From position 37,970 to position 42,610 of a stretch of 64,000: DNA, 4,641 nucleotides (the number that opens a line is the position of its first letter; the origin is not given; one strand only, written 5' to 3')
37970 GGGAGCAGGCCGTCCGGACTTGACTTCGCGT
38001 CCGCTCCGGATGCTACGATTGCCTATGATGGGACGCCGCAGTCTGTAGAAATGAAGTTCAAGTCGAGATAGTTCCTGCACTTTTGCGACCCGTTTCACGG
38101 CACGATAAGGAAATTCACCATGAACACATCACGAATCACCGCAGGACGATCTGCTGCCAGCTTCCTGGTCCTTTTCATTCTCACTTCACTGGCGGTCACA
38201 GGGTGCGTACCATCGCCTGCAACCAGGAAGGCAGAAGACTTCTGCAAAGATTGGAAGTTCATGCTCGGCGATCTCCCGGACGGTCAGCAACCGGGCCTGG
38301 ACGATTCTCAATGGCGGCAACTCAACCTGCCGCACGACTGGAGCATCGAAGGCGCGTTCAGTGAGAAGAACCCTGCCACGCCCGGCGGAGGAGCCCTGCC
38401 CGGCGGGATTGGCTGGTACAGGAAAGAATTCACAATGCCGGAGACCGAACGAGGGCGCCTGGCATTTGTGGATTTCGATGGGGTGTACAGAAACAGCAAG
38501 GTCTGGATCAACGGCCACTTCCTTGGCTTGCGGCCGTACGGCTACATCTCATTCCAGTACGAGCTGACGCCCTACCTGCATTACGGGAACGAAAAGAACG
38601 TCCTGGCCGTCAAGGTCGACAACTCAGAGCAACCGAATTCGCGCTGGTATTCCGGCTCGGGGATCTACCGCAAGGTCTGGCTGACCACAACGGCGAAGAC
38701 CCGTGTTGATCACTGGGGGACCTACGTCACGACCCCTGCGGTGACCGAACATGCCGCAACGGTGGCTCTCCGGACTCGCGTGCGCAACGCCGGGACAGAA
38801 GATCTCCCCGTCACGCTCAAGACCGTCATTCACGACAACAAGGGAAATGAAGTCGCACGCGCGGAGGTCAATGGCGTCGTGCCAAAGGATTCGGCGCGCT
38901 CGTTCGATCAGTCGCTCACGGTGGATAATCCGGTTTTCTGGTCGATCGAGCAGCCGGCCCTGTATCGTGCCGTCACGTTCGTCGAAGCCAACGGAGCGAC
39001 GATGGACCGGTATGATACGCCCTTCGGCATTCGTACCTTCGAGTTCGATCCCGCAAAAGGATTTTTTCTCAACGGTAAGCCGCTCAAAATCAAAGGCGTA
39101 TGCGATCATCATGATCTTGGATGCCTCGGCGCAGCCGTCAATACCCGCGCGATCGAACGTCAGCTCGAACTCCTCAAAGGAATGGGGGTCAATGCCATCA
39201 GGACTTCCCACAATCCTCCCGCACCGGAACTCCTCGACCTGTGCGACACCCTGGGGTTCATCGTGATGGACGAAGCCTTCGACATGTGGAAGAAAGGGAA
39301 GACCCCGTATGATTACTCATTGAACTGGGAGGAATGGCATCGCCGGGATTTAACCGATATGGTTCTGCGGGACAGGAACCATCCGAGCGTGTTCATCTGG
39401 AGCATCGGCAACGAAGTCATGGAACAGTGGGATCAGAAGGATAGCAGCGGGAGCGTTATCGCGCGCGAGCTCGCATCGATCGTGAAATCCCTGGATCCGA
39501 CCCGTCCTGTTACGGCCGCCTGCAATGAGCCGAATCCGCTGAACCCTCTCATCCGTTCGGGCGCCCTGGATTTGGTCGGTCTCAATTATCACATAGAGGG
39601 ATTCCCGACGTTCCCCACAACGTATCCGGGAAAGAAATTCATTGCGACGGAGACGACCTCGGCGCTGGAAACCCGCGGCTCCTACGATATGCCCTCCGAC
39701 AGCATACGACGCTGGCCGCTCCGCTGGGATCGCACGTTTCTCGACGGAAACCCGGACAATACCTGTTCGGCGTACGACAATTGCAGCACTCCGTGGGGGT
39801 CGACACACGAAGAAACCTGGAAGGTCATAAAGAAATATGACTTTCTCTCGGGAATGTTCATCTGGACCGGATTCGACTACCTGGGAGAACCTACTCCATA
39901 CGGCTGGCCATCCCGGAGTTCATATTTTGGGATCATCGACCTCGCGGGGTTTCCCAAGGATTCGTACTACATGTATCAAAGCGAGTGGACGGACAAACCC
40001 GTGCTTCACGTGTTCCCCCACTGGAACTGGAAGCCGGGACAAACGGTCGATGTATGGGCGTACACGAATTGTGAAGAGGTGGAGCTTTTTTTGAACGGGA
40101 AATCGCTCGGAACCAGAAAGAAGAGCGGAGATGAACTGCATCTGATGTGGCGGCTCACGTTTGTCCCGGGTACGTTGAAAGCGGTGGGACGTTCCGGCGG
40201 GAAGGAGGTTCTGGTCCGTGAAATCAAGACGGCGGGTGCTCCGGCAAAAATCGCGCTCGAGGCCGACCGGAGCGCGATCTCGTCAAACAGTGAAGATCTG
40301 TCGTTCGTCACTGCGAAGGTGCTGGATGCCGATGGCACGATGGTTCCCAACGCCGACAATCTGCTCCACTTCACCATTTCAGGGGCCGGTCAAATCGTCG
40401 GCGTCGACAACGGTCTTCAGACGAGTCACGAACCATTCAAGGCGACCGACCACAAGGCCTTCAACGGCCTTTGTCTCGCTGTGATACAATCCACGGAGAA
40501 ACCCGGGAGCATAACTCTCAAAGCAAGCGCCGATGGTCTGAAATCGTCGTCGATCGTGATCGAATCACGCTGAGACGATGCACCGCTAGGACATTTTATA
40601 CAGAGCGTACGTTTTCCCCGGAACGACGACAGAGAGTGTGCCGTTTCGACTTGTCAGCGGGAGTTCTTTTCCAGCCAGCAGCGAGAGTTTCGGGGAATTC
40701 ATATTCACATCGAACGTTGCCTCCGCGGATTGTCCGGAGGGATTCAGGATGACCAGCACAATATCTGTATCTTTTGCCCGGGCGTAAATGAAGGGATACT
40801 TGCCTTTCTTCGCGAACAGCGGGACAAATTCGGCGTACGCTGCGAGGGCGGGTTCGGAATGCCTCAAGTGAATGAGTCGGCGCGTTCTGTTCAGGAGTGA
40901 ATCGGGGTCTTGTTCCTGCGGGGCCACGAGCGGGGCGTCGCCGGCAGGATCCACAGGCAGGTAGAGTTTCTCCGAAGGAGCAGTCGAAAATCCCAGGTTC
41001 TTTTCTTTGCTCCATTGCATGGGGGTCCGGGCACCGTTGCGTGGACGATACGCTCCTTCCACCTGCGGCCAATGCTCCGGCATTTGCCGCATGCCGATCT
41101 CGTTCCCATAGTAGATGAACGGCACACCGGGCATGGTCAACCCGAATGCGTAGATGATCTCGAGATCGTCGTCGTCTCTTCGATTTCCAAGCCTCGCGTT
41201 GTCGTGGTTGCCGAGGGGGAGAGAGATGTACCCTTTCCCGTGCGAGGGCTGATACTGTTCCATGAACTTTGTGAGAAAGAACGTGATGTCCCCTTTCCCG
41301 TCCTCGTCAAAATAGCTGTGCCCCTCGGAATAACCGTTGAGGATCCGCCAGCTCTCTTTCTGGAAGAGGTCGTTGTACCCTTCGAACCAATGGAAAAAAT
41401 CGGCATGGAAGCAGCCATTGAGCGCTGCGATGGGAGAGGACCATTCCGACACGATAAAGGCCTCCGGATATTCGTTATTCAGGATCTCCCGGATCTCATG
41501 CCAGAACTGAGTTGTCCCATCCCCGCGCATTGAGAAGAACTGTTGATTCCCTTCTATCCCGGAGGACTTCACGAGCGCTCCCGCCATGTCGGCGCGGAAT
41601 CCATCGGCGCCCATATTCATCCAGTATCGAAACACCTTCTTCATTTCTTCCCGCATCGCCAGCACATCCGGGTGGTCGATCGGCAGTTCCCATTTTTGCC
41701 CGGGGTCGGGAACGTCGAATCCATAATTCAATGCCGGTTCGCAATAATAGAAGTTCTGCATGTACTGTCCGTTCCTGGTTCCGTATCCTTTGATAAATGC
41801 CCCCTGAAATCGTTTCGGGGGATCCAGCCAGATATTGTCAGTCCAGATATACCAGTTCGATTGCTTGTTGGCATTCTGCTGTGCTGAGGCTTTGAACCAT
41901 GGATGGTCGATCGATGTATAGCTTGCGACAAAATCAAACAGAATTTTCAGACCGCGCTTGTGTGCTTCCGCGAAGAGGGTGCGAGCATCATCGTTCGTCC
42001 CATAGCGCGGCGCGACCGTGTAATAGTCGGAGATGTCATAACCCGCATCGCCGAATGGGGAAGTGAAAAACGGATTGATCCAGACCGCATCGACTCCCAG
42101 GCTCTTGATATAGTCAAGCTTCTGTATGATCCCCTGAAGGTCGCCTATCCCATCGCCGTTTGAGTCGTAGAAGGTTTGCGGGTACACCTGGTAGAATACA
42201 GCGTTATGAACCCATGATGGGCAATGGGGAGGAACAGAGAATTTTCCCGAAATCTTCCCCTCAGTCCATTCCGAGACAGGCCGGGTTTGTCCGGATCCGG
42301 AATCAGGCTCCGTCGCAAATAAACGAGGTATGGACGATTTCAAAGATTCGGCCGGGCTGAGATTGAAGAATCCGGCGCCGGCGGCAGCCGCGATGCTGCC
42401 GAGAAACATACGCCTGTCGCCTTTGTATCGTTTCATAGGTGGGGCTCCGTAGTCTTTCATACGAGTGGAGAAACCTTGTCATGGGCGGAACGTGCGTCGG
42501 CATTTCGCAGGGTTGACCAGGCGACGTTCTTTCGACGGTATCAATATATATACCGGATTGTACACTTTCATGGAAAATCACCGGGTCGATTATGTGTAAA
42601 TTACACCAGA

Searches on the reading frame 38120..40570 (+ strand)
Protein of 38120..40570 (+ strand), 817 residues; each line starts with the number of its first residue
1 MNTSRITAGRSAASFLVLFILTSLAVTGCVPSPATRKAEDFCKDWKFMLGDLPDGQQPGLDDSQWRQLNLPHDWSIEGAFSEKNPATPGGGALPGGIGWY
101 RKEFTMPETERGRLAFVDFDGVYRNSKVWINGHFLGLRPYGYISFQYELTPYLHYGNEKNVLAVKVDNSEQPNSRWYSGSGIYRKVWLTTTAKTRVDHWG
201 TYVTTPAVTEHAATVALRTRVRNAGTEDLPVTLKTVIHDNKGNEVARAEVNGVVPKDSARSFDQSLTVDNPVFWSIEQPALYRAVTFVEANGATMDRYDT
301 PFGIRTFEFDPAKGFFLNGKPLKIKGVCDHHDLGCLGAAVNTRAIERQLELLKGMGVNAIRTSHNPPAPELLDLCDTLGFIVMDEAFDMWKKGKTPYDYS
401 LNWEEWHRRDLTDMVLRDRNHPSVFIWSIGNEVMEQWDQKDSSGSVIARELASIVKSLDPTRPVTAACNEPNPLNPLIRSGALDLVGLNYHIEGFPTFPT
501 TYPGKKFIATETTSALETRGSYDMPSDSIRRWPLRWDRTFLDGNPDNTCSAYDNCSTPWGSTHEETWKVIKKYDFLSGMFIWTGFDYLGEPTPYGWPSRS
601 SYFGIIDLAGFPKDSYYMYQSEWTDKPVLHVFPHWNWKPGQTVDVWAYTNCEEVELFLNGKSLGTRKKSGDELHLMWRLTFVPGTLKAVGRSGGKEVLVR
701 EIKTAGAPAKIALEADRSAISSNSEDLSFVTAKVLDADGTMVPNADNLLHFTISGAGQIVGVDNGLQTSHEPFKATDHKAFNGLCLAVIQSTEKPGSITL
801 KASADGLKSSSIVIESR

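Call 72: search_protein_families(library=pfam, proteins=[window:38120-40570:+], max_evalue=0.001)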
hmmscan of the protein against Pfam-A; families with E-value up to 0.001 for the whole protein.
window:38120-40570:+ (817 aa): 9 families
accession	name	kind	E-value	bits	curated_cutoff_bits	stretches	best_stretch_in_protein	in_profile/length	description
PF18565.7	Glyco_hydro2_C5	-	1.5e-37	128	32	1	711-812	1-102/103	Glycoside hydrolase family 2 C-terminal domain 5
PF02836.23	Glyco_hydro_2_C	-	2.6e-33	115.9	21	1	314-469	7-163/302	Glycosyl hydrolases family 2, TIM barrel domain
PF02837.24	Glyco_hydro_2_N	-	5.8e-26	91.9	28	1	44-190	7-167/169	Glycosyl hydrolases family 2, sugar binding domain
PF16355.11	DUF4982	-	1.5e-23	83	23.9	1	640-697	1-60/61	Domain of unknown function (DUF4982)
PF00703.27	Glyco_hydro_2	-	1.5e-16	61.5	23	1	202-305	7-109/109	Glycosyl hydrolases family 2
PF13364.12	BetaGal_ABD2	-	4.6e-05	24.6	23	0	94-170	33-110/112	Beta-galactosidase second all-beta domain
PF22666.2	Glyco_hydro_2_N2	-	0.00026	21.5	27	1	99-169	51-120/167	Glycosyl hydrolase 2 galactose-binding domain-like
PF09134.16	Invasin_D3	-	0.00039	21.3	33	1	708-809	2-87/98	Invasin, domain 3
PF21467.3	BetaGal_gal-bd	-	0.00054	20.5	27.3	0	98-136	2-38/62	Beta-galactosidase, galactose-binding domain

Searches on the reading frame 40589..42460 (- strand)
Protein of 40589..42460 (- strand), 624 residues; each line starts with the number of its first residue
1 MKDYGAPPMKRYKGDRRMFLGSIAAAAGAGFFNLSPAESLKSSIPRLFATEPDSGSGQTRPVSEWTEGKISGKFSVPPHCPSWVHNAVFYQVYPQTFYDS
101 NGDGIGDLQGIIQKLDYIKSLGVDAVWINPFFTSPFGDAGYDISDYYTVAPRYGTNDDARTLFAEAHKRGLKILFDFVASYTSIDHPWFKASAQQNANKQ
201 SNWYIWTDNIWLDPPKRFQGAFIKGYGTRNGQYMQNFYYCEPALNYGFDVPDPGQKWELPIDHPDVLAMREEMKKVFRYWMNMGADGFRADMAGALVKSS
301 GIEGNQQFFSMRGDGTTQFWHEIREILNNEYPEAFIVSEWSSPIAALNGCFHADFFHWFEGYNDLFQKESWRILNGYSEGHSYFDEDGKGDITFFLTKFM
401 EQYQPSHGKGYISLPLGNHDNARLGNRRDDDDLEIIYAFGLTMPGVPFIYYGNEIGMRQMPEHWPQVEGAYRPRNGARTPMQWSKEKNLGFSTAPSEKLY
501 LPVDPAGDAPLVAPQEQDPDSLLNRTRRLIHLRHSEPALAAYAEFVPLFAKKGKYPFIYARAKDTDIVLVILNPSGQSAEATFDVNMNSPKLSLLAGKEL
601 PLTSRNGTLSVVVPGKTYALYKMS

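Call 72: search_protein_families(library=pfam, proteins=[window:40589-42460:-], max_evalue=0.001)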
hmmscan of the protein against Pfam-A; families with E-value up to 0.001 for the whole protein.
window:40589-42460:- (624 aa): 1 family
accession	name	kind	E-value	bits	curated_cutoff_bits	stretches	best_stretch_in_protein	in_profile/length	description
PF00128.31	Alpha-amylase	-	2.6e-83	281.1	22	1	91-540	1-444/446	Alpha amylase, catalytic domain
